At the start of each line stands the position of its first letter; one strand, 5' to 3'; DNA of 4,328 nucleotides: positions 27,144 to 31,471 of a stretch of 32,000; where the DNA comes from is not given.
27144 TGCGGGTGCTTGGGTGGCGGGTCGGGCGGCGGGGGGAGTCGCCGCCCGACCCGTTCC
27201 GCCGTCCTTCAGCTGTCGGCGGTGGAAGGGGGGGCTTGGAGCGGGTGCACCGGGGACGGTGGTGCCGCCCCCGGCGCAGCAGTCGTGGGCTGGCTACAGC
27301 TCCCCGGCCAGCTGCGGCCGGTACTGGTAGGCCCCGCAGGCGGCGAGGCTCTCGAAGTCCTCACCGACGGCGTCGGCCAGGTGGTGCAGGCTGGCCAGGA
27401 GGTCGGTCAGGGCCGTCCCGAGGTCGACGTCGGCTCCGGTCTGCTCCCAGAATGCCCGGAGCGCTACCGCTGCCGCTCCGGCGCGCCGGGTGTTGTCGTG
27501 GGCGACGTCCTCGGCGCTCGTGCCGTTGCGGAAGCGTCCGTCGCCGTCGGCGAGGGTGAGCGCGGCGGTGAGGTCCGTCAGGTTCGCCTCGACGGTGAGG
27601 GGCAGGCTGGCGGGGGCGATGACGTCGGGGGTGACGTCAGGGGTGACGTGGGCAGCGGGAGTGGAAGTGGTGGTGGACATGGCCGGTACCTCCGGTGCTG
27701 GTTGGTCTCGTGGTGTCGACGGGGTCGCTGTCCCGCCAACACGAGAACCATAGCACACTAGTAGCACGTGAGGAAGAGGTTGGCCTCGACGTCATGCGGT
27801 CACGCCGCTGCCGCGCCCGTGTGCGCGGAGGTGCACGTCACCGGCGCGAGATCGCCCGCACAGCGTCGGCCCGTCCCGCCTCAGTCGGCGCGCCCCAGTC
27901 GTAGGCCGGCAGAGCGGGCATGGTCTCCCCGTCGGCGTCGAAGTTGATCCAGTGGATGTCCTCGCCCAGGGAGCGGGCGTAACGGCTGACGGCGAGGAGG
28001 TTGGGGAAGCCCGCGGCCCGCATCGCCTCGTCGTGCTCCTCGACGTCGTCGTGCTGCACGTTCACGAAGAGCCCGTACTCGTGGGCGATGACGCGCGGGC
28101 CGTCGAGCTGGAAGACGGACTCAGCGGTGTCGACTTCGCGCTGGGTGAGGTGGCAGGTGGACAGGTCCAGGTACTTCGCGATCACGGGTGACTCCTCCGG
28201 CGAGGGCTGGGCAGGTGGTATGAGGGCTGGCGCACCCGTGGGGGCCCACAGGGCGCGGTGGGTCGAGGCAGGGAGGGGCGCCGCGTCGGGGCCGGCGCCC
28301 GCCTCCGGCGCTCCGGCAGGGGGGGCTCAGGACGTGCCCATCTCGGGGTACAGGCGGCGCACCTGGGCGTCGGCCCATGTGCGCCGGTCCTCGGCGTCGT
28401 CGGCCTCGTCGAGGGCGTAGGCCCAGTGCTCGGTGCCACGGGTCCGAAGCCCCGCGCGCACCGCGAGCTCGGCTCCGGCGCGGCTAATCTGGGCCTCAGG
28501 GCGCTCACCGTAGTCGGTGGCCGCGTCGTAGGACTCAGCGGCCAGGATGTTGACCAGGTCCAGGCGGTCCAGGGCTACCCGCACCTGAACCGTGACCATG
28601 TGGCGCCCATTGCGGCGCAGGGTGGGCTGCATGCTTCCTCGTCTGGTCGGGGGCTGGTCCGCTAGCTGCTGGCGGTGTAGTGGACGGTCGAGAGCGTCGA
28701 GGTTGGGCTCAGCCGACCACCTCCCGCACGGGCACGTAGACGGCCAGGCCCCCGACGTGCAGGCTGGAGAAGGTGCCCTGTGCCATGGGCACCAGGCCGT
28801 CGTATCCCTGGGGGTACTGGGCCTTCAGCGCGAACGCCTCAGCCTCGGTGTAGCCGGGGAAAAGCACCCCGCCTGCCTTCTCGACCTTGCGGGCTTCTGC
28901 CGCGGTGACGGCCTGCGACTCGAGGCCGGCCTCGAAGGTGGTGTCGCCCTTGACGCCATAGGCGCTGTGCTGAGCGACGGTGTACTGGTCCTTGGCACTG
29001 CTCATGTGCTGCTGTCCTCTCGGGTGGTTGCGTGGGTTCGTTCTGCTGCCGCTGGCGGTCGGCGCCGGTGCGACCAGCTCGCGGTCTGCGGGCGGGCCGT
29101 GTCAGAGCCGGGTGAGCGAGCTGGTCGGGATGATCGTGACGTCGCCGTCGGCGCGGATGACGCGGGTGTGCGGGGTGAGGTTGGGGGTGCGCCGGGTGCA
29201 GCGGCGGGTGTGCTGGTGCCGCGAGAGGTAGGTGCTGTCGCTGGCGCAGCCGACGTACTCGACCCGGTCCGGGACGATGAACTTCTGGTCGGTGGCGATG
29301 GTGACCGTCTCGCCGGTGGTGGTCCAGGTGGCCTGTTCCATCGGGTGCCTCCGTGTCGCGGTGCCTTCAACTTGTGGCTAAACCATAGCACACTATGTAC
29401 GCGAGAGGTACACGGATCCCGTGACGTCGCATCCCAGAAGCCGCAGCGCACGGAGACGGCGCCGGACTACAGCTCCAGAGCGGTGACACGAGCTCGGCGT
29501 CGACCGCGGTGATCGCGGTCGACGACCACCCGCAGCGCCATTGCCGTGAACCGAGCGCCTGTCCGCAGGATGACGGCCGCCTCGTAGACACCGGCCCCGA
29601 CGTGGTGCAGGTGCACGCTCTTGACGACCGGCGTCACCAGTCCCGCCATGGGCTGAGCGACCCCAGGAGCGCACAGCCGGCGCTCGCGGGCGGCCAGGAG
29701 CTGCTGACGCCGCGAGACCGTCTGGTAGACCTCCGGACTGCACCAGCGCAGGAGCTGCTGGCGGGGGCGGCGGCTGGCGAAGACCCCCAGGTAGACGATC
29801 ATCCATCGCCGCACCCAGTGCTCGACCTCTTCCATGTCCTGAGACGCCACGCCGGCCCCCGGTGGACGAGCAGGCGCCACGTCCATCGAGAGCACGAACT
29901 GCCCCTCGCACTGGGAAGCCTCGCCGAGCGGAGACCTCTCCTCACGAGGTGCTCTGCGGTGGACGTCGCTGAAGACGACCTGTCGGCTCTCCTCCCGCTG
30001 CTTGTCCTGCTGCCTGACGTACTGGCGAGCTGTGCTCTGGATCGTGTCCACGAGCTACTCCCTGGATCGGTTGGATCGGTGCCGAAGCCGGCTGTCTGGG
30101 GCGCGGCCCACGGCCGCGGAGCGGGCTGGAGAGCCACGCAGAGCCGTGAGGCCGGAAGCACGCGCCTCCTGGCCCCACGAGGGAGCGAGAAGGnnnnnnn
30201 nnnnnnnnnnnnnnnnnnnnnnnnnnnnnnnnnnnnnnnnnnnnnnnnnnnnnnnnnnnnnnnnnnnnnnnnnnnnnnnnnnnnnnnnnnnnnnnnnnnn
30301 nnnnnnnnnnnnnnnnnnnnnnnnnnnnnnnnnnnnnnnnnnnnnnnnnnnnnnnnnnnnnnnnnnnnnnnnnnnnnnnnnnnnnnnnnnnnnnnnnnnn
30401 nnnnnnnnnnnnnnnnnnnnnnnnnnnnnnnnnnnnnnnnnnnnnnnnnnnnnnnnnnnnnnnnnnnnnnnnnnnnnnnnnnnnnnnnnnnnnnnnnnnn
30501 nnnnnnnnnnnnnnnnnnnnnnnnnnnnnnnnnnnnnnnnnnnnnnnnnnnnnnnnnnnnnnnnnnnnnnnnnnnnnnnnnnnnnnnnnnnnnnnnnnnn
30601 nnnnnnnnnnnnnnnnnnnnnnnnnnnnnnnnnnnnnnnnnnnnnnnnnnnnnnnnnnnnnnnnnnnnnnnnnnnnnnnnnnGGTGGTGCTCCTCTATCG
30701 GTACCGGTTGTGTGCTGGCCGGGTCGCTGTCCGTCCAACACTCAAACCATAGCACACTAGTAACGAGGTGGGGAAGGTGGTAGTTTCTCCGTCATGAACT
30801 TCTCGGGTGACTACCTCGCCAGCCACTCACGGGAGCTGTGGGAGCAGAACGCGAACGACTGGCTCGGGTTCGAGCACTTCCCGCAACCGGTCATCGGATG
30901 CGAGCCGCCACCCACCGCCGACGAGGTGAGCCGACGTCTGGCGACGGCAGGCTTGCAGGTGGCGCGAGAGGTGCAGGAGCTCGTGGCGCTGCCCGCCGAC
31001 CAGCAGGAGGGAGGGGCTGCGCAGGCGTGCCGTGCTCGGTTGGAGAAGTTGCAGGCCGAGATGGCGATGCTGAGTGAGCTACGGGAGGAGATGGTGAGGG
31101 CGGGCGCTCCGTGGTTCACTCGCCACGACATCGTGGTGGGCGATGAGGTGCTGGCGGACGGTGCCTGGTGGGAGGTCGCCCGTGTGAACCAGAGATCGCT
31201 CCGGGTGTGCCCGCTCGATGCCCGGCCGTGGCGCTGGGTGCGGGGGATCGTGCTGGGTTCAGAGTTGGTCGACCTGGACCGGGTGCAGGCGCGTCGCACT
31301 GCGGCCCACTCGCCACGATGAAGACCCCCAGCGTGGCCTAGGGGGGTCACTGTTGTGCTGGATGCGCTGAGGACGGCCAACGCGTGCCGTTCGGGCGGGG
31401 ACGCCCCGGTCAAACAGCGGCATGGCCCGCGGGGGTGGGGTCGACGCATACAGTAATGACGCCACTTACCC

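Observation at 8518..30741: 5'-leader stem-loop with invariant loop (A)CAGCGAC and covarying stems: candidate new cis-regulatory RNA (nut-like)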

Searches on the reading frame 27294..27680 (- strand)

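Call 10: search_protein_families(library=pfam, proteins=[window:27294-27680:-], max_evalue=0.01)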
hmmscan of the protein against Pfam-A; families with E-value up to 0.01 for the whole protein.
window:27294-27680:- (128 aa): 0 families

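Call 59: search_protein_families(library=phrogs, proteins=[window:27294-27680:-], max_evalue=0.001)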
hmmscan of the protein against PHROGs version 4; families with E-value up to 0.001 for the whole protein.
window:27294-27680:- (128 aa): 1 family
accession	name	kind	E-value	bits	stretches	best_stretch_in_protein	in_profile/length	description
phrog_3963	-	unknown function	2e-16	61.1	1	54-127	25-99/99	-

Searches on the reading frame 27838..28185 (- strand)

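Call 10: search_protein_families(library=pfam, proteins=[window:27838-28185:-], max_evalue=0.01)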
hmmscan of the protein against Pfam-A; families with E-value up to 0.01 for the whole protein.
window:27838-28185:- (115 aa): 1 family
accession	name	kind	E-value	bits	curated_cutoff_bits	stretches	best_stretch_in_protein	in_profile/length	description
PF19419.5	DUF5983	-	7.9e-18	65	27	1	5-97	1-90/90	Family of unknown function (DUF5983) C-terminal domain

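Call 59: search_protein_families(library=phrogs, proteins=[window:27838-28185:-], max_evalue=0.001)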
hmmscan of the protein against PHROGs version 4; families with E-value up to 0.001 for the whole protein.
window:27838-28185:- (115 aa): 0 families

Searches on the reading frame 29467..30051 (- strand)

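Call 10: search_protein_families(library=pfam, proteins=[window:29467-30051:-], max_evalue=0.01)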
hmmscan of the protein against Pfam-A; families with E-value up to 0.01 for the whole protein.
window:29467-30051:- (194 aa): 1 family
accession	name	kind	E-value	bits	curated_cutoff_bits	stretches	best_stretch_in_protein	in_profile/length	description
PF20060.4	DUF6459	-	9.6e-16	58.5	27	1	75-193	2-103/105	Family of unknown function (DUF6459)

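Call 59: search_protein_families(library=phrogs, proteins=[window:29467-30051:-], max_evalue=0.001)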
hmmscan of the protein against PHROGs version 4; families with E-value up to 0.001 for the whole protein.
window:29467-30051:- (194 aa): 0 families

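Call 100: search_protein_families(library=ncbifam, proteins=[window:29467-30051:-], max_evalue=0.01)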
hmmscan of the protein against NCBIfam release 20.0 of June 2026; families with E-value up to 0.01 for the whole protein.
window:29467-30051:- (194 aa): 0 families

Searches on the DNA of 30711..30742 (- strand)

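Call 53: build_rna_model(alignment_id=A1, structure=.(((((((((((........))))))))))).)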
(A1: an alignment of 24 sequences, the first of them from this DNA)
Model R1 built from alignment A1 (24 sequences, 32 columns); structure: as given.
model positions 32; base pairs 11; branch points 0; effective number of sequences 24; information 0.824 bits per position. Calibrated on 0.2 Mb of random sequence (short: E-values are rough).
structure used (alignment columns):
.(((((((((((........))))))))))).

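Call 54: search_with_rna_model(model_id=R1, sources=[window, L123, L134, L130, L132, L135, L125], max_evalue=10, make_alignment=true)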
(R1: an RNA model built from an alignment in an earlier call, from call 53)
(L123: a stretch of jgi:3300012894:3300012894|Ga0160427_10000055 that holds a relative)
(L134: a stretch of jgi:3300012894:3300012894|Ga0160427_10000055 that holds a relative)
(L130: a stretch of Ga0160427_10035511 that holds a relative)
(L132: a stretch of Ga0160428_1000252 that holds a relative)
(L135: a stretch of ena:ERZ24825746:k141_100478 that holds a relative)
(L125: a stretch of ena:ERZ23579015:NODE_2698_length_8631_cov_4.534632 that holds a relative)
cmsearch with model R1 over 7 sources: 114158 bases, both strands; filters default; matches with E-value up to 10: 45.
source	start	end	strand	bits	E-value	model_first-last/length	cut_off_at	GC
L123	18154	18185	+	41.1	1.9e-08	1-32/32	no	0.69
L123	11588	11619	+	40.1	3.6e-08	1-32/32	no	0.75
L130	642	673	+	39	7.1e-08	1-32/32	no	0.59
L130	369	400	+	38.4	1.1e-07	1-32/32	no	0.59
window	30711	30742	-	37.1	2.5e-07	1-32/32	no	0.66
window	27712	27743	-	36.6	3.3e-07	1-32/32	no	0.72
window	14901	14932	-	36.5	3.5e-07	1-32/32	no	0.69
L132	4202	4233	-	34.6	1.2e-06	1-32/32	no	0.78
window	22298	22329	-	34.5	1.3e-06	1-32/32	no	0.62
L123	16972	17003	+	33.7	2.1e-06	1-32/32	no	0.69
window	9317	9348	-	33.4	2.6e-06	1-32/32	no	0.72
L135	9108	9139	+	32.9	3.6e-06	1-32/32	no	0.69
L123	13197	13228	+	31.9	6.8e-06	1-32/32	no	0.69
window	13668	13699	-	31.8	7.2e-06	1-32/32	no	0.66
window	16700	16731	-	31.5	8.8e-06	1-32/32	no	0.66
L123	9940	9971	+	30.6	1.5e-05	1-32/32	no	0.59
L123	14327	14358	+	30.5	1.6e-05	1-32/32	no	0.69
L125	2306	2337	+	26.6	0.0002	1-32/32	no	0.72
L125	5111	5142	+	26.2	0.00026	1-32/32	no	0.69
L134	9169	9200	+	22.7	0.0025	1-32/32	no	0.66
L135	9943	9974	+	21.7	0.0047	1-32/32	no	0.62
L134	9943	9974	+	19.3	0.021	1-32/32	no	0.72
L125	7731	7762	+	18.9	0.027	1-32/32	no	0.66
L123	7115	7147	+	16.7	0.11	1-32/32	no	0.79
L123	17731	17762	+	15.1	0.31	1-32/32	no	0.78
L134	20171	20202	+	14.7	0.41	1-32/32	no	0.88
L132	322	353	-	14.2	0.55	1-32/32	no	0.62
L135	6177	6212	+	14.2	0.55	1-32/32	no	0.75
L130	964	991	+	13.7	0.76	1-32/32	no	0.89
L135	1822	1855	+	13.2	1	1-32/32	no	0.76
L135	4584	4599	-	12.9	1.3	9-24/32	no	0.69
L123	17798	17828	+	12.7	1.4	1-32/32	no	0.81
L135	18928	18959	-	12.5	1.6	1-32/32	no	0.66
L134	8570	8601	-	12.3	1.9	1-32/32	no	0.69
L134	18725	18756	-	12.1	2.2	1-32/32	no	0.66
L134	16418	16450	-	11.9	2.5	1-32/32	no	0.76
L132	1945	1976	-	11.7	2.7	1-32/32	no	0.75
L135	12500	12531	+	10.8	5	1-32/32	no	0.75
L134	13374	13406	-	10.8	5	1-32/32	no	0.79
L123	14035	14077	+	10.6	5.7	1-32/32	no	0.67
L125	3874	3905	+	10.5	6.1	1-32/32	no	0.72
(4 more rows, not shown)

Alignment A2: 45 matches aligned to the model, 52 columns, each read 5' to 3' on its own strand. Consensus structure (alignment columns), stored with it:
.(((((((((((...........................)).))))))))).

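Call 71: search_with_rna_model(model_id=R1, sources=[L133, L151, L152, L153, L154, L147, L149], max_evalue=10)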
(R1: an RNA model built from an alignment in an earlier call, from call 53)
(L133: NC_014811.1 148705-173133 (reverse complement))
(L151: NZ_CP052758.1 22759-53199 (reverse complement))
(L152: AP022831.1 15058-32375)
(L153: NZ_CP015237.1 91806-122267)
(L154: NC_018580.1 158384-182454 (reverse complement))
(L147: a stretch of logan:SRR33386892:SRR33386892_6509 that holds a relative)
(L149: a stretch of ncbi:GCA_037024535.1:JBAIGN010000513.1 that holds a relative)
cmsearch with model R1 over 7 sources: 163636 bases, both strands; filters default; matches with E-value up to 10: 25.
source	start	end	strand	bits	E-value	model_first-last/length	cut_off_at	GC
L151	30274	30305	-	16.6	0.17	1-32/32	no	0.75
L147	5853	5884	+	15.3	0.4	1-32/32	no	0.81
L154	19404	19437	+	15.2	0.43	1-32/32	no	0.76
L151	23467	23482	-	14.6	0.61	9-24/32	no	0.69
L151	29004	29032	-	14.6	0.63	1-32/32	no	0.62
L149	6155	6186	-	14.3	0.74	1-32/32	no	0.59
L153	1456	1487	+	13.7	1.1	1-32/32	no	0.69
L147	344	369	-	13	1.7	1-32/32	no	0.81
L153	957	989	-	12.7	2.1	1-32/32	no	0.64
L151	12716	12748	+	12.7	2.1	1-32/32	no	0.67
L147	6624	6655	-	12.1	3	1-32/32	no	0.75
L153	14840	14871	-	12.1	3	1-32/32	no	0.56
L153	20654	20685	-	12.1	3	1-32/32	no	0.56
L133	17918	17949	+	11.8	3.8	1-32/32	no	0.53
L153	30399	30425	+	11.7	3.9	1-32/32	no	0.81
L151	216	247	+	11.4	4.7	1-32/32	no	0.69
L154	23922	23955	-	11.4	4.8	1-32/32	no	0.82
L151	1541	1572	-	11.3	5.1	1-32/32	no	0.75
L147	9566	9594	+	11.1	5.8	1-32/32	no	0.83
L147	15543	15574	-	11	6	1-32/32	no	0.69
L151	24697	24731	-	11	6.3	1-32/32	no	0.71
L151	4200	4231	+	10.9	6.5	1-32/32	no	0.78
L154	9744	9775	+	10.7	7.3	1-32/32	no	0.69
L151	25609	25640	-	10.6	8.1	1-32/32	no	0.66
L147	8511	8552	-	10.4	8.9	1-32/32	no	0.79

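Call 77: search_with_rna_model(model_id=R1, sources=[L156, L157, L155], max_evalue=10)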
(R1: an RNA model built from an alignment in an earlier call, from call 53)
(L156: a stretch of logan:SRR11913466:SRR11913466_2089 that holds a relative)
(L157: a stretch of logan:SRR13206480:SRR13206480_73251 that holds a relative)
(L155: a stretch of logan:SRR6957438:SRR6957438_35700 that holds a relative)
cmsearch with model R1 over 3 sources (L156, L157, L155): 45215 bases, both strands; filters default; matches with E-value up to 10: 8.
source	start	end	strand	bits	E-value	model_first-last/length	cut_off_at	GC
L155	9623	9654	+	14.7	0.16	1-32/32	no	0.88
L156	13745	13774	-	12.4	0.69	1-32/32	no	0.73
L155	8177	8208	-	12.1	0.87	1-32/32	no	0.66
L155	5870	5902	-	11.9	0.98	1-32/32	no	0.76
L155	10651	10678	+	11.8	1.1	1-32/32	no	0.68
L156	10889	10916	+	11.6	1.2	1-32/32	no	0.68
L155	2826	2858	-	10.8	2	1-32/32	no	0.79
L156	13487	13517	+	10.6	2.2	1-32/32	no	0.81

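Call 86: search_with_rna_model(model_id=R1, sources=[window, L123, L134, L130, L132, L135, L125], max_evalue=0.03, make_alignment=true)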
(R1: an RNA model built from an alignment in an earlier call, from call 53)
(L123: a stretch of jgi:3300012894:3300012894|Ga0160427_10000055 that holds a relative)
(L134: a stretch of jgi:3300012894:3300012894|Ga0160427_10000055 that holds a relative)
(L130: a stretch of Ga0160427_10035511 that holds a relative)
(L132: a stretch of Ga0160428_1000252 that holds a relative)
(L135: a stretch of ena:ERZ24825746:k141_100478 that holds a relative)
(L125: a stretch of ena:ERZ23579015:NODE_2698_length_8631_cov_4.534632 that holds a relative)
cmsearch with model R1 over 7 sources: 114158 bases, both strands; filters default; matches with E-value up to 0.03: 24.
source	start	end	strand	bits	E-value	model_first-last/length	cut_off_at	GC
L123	18154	18185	+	41.1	1.9e-08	1-32/32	no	0.69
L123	11588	11619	+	40.1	3.6e-08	1-32/32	no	0.75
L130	642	673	+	39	7.1e-08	1-32/32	no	0.59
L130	369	400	+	38.4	1.1e-07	1-32/32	no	0.59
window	30711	30742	-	37.1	2.5e-07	1-32/32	no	0.66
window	27712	27743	-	36.6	3.3e-07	1-32/32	no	0.72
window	14901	14932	-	36.5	3.5e-07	1-32/32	no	0.69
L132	4202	4233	-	34.6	1.2e-06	1-32/32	no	0.78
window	22298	22329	-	34.5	1.3e-06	1-32/32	no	0.62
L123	16972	17003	+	33.7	2.1e-06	1-32/32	no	0.69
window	9317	9348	-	33.4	2.6e-06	1-32/32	no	0.72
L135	9108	9139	+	32.9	3.6e-06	1-32/32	no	0.69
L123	13197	13228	+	31.9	6.8e-06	1-32/32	no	0.69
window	13668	13699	-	31.8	7.2e-06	1-32/32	no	0.66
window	16700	16731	-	31.5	8.8e-06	1-32/32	no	0.66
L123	9940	9971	+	30.6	1.5e-05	1-32/32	no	0.59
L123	14327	14358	+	30.5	1.6e-05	1-32/32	no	0.69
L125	2306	2337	+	26.6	0.0002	1-32/32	no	0.72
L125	5111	5142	+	26.2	0.00026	1-32/32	no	0.69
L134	9169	9200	+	22.7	0.0025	1-32/32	no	0.66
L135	9943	9974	+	21.7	0.0047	1-32/32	no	0.62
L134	9943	9974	+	19.3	0.021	1-32/32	no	0.72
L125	7731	7762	+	18.9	0.027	1-32/32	no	0.66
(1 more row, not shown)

Alignment A5: 24 matches aligned to the model, 32 columns, each read 5' to 3' on its own strand. Consensus structure (alignment columns), stored with it:
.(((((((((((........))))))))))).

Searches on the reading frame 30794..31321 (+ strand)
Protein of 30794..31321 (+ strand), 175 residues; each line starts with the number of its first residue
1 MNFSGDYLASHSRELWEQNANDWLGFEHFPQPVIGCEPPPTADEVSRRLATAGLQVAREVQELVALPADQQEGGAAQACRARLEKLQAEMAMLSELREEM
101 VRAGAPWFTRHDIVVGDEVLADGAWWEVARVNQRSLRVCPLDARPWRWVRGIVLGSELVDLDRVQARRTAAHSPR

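Call 18: search_protein_families(library=pfam, proteins=[window:30794-31321:+], max_evalue=0.01)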
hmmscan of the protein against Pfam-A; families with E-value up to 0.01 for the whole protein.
window:30794-31321:+ (175 aa): 1 family
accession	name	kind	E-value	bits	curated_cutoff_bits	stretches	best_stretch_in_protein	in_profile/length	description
PF17785.7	PUA_3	-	0.0085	16.3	22.6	0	93-133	3-43/64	PUA-like domain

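Call 108: find_encoding_contigs(protein=window:30794-31321:+, flank=10000, max_places=3)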
Protein window:30794-31321:+ (175 aa): 3 contigs read that carry it; 3 places shown.
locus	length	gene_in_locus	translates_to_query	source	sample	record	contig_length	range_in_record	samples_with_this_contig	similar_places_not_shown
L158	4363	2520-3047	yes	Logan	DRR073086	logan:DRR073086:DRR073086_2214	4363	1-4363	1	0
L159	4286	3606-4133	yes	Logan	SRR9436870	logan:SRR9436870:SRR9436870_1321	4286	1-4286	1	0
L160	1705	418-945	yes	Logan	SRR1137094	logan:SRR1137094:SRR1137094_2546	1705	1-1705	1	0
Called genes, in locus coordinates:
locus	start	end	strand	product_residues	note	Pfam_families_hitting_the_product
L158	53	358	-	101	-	-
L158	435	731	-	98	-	-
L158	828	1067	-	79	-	-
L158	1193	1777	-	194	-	PF20060:DUF6459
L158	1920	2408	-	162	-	-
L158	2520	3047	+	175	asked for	-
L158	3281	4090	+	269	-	-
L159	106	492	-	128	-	-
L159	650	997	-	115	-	PF19419:DUF5983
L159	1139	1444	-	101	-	-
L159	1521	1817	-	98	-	-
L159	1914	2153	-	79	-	-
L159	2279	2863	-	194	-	PF20060:DUF6459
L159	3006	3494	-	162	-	-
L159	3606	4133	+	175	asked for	-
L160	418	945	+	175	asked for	-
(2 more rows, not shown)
